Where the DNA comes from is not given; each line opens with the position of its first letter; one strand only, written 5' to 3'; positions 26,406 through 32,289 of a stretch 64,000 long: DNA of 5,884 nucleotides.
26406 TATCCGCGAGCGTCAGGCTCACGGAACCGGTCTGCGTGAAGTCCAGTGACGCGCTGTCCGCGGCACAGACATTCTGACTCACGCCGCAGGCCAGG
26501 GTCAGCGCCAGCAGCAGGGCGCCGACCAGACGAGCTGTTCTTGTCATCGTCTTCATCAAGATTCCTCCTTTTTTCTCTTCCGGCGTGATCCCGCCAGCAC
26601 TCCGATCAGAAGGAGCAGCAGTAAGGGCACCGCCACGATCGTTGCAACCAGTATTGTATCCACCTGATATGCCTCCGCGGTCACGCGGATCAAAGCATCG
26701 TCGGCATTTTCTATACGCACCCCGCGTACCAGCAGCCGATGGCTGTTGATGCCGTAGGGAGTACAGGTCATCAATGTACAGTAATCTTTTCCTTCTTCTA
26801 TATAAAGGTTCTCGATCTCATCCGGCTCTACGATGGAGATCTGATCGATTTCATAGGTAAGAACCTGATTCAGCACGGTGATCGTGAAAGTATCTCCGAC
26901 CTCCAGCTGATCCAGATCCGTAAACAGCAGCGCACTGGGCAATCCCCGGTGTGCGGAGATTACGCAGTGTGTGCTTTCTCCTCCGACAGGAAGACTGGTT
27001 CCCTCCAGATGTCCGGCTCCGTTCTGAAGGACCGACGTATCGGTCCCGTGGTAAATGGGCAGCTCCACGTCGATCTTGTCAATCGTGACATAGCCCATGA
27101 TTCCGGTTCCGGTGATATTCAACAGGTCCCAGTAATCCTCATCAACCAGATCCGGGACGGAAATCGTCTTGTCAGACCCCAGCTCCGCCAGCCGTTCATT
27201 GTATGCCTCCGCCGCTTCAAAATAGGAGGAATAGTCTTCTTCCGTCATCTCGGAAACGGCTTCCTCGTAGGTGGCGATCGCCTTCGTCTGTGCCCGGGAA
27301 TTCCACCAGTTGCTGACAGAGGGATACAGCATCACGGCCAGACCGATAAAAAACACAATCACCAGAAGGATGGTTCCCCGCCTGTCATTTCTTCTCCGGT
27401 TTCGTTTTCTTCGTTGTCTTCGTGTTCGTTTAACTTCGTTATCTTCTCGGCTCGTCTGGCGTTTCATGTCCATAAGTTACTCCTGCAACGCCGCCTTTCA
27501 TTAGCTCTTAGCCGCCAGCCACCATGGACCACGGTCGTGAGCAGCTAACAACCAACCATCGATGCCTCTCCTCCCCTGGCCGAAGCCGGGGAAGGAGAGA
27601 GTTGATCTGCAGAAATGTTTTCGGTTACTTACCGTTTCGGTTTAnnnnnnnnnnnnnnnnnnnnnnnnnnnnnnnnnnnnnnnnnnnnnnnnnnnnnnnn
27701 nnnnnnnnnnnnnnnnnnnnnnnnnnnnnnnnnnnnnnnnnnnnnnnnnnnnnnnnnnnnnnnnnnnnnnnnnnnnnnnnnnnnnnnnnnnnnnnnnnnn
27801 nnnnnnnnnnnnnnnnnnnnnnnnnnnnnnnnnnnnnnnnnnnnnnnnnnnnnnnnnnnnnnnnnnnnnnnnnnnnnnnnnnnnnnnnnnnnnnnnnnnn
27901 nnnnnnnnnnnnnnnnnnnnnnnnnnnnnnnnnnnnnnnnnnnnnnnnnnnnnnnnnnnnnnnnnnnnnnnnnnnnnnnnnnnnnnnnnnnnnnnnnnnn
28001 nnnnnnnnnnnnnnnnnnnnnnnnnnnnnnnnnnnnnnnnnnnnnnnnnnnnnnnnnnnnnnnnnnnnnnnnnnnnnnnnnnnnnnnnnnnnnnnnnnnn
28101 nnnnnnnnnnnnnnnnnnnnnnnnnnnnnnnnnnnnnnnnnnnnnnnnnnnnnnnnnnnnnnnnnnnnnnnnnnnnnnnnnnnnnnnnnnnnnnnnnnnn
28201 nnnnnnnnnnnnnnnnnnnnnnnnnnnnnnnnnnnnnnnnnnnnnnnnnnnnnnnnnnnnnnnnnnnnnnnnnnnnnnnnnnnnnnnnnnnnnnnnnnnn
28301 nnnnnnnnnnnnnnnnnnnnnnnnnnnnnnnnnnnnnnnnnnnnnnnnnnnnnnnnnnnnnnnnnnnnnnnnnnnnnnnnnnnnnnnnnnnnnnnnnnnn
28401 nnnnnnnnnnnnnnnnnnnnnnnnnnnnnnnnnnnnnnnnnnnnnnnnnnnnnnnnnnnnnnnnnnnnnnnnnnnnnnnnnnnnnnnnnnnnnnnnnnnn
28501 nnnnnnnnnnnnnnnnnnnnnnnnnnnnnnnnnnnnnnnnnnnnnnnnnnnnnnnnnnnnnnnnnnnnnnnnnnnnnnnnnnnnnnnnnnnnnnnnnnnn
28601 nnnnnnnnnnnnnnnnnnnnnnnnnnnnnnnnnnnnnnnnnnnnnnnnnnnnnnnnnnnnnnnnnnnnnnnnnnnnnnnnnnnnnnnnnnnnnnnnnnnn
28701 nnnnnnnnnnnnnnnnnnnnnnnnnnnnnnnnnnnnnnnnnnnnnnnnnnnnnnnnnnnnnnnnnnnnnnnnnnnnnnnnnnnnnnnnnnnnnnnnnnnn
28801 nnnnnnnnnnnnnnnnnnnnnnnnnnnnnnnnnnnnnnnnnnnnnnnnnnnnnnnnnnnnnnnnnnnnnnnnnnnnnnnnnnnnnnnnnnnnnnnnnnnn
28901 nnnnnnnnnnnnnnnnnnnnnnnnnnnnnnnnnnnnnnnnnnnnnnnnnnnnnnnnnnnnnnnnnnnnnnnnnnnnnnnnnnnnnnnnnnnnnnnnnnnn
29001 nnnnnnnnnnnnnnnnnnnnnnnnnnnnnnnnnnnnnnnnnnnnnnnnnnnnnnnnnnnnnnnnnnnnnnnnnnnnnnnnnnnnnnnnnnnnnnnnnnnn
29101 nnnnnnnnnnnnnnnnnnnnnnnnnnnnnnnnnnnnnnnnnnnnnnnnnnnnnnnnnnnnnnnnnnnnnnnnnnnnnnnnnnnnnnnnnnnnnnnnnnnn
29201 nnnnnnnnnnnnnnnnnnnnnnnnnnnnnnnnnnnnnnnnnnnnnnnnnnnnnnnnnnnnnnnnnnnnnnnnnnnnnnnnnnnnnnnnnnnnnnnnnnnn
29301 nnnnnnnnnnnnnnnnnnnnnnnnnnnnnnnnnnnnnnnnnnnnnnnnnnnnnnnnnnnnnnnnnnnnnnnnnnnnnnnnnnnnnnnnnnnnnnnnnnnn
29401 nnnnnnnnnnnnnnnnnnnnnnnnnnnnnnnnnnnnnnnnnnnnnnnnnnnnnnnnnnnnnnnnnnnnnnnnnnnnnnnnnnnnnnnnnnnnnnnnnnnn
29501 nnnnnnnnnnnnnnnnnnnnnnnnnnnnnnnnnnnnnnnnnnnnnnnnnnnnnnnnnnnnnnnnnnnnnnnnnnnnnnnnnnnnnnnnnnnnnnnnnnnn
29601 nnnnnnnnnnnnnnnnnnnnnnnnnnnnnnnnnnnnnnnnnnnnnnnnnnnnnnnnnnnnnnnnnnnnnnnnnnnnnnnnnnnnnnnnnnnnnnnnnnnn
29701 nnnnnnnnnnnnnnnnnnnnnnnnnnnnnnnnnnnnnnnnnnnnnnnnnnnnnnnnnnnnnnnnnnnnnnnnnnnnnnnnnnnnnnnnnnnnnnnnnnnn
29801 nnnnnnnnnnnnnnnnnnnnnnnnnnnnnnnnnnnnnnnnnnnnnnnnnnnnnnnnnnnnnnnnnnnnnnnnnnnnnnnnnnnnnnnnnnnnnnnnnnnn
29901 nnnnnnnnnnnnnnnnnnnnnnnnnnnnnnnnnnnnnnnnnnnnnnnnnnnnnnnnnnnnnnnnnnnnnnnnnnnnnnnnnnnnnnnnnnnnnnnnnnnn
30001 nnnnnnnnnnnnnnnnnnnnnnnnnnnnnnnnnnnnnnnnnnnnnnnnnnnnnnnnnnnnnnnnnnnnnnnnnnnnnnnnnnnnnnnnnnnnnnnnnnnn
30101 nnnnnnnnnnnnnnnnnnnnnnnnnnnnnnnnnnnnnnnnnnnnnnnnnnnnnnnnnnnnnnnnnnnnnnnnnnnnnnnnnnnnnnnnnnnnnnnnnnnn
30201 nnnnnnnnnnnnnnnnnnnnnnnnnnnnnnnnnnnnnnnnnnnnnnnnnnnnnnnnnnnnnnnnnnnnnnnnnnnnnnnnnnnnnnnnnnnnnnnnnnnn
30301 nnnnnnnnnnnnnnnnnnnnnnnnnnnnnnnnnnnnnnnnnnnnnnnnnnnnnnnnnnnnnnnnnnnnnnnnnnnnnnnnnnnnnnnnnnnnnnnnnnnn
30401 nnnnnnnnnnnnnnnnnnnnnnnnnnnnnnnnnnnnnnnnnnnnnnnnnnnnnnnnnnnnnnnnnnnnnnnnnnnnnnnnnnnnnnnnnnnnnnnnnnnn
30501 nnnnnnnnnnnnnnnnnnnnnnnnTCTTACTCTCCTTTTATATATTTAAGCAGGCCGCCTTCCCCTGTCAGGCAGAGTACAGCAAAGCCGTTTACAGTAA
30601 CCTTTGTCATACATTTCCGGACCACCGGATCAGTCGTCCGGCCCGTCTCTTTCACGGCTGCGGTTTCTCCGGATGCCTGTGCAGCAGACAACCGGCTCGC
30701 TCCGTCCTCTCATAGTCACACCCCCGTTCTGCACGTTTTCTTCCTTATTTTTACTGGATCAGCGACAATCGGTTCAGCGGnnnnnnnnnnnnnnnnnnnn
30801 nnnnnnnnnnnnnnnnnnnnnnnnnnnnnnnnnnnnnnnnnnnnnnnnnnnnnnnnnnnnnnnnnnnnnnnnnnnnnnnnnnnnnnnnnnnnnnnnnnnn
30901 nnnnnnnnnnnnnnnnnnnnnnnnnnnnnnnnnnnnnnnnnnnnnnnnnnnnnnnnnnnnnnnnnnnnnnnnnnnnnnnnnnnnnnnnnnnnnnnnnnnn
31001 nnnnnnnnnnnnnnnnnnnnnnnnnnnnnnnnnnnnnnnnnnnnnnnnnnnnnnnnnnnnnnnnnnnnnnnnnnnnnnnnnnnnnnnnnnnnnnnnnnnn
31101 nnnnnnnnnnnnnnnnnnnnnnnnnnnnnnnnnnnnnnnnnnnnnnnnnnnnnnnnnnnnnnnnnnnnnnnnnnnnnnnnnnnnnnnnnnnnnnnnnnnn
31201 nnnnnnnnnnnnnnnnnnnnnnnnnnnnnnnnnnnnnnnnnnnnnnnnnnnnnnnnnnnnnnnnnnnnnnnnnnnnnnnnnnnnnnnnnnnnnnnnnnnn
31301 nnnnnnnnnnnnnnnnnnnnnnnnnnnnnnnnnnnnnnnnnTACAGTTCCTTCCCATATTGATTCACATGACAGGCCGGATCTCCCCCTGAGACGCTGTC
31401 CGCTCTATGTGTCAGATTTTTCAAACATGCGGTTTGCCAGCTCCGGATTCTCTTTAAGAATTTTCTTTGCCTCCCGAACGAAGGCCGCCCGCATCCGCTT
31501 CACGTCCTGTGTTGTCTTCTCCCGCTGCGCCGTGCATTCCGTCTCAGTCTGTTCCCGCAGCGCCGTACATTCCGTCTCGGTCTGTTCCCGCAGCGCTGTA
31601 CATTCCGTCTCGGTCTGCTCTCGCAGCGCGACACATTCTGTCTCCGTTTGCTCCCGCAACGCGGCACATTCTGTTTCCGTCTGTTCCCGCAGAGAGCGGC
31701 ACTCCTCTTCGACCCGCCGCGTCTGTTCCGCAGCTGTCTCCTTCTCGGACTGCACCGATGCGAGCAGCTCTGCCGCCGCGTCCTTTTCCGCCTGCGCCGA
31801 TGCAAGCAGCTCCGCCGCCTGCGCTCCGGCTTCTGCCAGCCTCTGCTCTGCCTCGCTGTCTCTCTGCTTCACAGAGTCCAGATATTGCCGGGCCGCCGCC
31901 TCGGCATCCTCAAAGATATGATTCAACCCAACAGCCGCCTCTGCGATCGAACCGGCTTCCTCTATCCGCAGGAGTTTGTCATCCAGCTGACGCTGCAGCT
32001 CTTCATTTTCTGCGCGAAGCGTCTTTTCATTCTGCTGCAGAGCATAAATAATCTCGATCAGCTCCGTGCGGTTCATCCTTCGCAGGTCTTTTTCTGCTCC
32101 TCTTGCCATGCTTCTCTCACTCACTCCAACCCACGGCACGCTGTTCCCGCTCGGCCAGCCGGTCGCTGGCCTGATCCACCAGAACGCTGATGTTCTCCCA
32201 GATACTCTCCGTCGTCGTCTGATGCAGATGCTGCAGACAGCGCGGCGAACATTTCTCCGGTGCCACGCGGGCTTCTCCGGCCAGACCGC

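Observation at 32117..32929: Catalytically dead tyrosine-recombinase paralogue is the first gene downstream of the putative switch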

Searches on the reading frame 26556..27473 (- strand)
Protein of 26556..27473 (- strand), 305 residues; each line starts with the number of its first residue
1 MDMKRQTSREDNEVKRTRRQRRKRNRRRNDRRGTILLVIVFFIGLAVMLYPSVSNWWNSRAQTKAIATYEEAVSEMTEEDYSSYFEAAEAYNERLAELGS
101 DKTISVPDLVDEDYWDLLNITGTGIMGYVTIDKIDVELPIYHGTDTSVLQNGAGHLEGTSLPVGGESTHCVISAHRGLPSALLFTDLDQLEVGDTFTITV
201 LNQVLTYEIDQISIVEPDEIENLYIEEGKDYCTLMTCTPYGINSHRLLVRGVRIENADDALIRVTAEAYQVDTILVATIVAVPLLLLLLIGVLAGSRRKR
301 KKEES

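Call 8: search_protein_families(library=pfam, proteins=[window:26556-27473:-], max_evalue=0.01)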
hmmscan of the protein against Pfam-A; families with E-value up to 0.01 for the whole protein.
window:26556-27473:- (305 aa): 4 families
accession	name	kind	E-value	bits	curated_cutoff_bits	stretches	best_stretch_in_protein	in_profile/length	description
PF04203.18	Sortase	-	7.7e-25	87.5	26.6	1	129-253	1-124/125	Sortase domain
PF11239.13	DUF3040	-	0.002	18.8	24.7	0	3-50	14-61/84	Protein of unknown function (DUF3040)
PF02706.20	Wzz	-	0.0044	17.7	25.5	1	31-95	15-78/91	Chain length determinant protein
PF11837.13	INV_N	-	0.0089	17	27.8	0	264-301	13-50/109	Beta-fructofuranosidase, N-terminal domain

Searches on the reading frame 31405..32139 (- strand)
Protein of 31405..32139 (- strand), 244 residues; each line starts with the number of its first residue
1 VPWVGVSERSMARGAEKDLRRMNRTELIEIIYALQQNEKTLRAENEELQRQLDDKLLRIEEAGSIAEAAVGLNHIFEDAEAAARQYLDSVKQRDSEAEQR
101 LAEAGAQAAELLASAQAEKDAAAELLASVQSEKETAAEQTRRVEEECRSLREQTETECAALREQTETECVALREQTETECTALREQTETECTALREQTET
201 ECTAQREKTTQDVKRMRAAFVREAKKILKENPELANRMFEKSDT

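Call 4: search_protein_families(library=pfam, proteins=[window:31405-32139:-], max_evalue=0.1)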
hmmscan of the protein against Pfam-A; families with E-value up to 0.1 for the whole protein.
window:31405-32139:- (244 aa): 2 families
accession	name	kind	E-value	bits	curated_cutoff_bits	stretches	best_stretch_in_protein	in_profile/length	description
PF15083.11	Colipase-like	-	4.5e-06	27.2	27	1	138-207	20-87/89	Colipase-like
PF02183.23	HALZ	-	0.035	14.7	28.1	0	35-53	18-36/43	Homeobox associated leucine zipper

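Call 27: search_protein_families(library=ncbifam, proteins=[window:31405-32139:-], max_evalue=0.01)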
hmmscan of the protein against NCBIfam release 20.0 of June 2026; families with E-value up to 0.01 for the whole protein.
window:31405-32139:- (244 aa): 1 family
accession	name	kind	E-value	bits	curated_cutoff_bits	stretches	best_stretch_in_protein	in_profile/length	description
NF005198.1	PRK06669.1-3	equivalog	0.00066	19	200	1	128-230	35-137/299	flagellar assembly protein FliH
